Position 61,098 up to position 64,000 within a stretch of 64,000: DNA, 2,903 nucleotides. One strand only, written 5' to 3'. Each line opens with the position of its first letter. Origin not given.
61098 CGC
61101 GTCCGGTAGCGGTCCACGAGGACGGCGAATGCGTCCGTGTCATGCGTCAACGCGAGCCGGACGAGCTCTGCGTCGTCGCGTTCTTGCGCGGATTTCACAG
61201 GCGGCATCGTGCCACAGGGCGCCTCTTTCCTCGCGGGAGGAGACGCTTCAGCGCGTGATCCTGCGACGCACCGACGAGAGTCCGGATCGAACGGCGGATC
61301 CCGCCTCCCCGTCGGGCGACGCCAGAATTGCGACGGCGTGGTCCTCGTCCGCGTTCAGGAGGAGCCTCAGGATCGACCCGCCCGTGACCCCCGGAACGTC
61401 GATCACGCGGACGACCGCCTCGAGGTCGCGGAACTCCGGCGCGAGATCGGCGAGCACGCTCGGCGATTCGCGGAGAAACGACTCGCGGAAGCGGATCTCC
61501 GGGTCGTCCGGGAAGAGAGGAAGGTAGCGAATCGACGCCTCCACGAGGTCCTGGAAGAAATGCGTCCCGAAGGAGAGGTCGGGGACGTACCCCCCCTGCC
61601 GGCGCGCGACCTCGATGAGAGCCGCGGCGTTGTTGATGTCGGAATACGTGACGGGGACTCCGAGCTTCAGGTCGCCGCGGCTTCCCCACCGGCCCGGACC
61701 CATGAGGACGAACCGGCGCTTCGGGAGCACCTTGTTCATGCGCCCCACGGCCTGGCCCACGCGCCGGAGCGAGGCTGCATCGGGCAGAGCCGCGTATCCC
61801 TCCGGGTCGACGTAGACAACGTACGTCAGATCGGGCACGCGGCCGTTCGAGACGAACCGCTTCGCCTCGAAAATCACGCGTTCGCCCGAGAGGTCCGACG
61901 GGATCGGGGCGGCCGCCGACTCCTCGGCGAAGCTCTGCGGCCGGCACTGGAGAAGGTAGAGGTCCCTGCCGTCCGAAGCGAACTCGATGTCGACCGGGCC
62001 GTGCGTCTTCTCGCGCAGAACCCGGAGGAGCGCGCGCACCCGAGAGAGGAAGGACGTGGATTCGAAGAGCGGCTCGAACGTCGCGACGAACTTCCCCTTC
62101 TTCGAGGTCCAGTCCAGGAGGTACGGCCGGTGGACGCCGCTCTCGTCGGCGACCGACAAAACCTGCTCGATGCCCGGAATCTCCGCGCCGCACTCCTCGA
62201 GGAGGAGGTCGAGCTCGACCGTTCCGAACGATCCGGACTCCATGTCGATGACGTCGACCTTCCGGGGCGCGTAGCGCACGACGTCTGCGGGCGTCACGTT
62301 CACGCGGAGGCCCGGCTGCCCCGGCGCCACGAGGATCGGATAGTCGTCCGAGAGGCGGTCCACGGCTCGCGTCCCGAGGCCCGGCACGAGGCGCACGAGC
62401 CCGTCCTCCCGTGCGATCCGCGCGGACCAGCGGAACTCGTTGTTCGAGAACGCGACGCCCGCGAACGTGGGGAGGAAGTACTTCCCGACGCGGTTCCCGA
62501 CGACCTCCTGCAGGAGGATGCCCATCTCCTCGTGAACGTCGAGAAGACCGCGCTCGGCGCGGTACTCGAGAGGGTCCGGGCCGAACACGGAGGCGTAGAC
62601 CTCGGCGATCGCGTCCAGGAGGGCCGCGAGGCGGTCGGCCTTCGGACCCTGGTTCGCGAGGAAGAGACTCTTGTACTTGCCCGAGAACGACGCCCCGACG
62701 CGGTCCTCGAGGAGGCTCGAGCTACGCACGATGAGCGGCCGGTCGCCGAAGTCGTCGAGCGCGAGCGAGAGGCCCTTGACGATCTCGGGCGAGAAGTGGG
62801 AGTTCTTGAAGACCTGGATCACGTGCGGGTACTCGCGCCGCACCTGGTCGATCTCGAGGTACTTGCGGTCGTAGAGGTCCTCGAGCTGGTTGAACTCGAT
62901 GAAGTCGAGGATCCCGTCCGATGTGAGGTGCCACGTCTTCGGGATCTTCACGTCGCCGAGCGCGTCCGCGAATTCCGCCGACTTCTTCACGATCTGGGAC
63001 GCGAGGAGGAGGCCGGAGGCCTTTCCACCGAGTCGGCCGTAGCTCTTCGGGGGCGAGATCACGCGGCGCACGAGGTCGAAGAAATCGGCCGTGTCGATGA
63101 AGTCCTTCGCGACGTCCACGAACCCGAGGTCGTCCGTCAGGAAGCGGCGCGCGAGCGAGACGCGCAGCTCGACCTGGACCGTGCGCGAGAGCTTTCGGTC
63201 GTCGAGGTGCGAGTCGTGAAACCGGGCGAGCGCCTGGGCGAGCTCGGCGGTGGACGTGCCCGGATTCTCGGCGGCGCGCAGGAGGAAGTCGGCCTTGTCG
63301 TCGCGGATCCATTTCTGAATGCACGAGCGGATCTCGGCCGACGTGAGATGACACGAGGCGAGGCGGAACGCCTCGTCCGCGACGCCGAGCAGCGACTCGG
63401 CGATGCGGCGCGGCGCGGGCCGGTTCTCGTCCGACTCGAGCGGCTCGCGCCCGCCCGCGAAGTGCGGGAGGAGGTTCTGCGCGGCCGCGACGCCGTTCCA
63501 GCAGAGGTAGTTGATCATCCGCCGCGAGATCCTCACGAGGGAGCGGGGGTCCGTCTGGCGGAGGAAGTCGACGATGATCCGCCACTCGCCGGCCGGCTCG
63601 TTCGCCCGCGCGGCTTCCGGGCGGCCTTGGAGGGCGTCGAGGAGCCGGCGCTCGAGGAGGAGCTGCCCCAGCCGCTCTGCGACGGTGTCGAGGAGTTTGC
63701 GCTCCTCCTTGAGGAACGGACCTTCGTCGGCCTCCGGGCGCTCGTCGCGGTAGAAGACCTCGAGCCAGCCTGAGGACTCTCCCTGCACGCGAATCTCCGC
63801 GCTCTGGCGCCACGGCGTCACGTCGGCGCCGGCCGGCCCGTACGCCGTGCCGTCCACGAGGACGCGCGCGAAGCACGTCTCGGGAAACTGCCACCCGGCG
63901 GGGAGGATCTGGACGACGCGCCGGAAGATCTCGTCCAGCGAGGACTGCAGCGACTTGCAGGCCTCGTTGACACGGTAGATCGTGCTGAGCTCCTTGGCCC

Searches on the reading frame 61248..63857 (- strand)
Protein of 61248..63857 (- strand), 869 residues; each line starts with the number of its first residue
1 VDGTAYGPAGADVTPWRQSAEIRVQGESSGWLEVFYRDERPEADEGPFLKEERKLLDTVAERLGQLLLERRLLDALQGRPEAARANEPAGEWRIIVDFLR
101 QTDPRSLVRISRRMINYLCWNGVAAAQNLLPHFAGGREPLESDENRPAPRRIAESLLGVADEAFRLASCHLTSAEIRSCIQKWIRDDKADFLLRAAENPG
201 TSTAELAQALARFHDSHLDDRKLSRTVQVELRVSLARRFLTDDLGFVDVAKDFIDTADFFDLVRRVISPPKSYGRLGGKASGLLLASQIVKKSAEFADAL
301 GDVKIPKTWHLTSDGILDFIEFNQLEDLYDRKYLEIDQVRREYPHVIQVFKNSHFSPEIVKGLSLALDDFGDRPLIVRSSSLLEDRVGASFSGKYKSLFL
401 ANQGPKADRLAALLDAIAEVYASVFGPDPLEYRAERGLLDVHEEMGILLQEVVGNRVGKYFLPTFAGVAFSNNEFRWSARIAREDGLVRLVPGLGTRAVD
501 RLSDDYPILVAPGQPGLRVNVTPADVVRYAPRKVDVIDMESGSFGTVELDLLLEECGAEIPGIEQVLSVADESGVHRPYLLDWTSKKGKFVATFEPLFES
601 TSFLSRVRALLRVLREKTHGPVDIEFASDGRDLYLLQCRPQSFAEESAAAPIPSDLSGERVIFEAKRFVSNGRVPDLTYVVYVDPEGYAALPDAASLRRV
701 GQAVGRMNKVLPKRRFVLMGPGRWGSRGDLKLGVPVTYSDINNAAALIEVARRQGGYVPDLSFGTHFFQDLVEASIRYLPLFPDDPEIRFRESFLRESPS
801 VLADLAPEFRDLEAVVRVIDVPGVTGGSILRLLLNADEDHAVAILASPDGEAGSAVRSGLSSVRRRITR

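Call 9: search_protein_families(library=pfam, proteins=[window:61248-63857:-])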
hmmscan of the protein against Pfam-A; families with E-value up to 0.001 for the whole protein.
window:61248-63857:- (869 aa): 1 family
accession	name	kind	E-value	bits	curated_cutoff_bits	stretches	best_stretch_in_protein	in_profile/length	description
PF01326.24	PPDK_N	-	5.1e-51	174.3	27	1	275-654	3-322/328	Pyruvate phosphate dikinase, AMP/ATP-binding domain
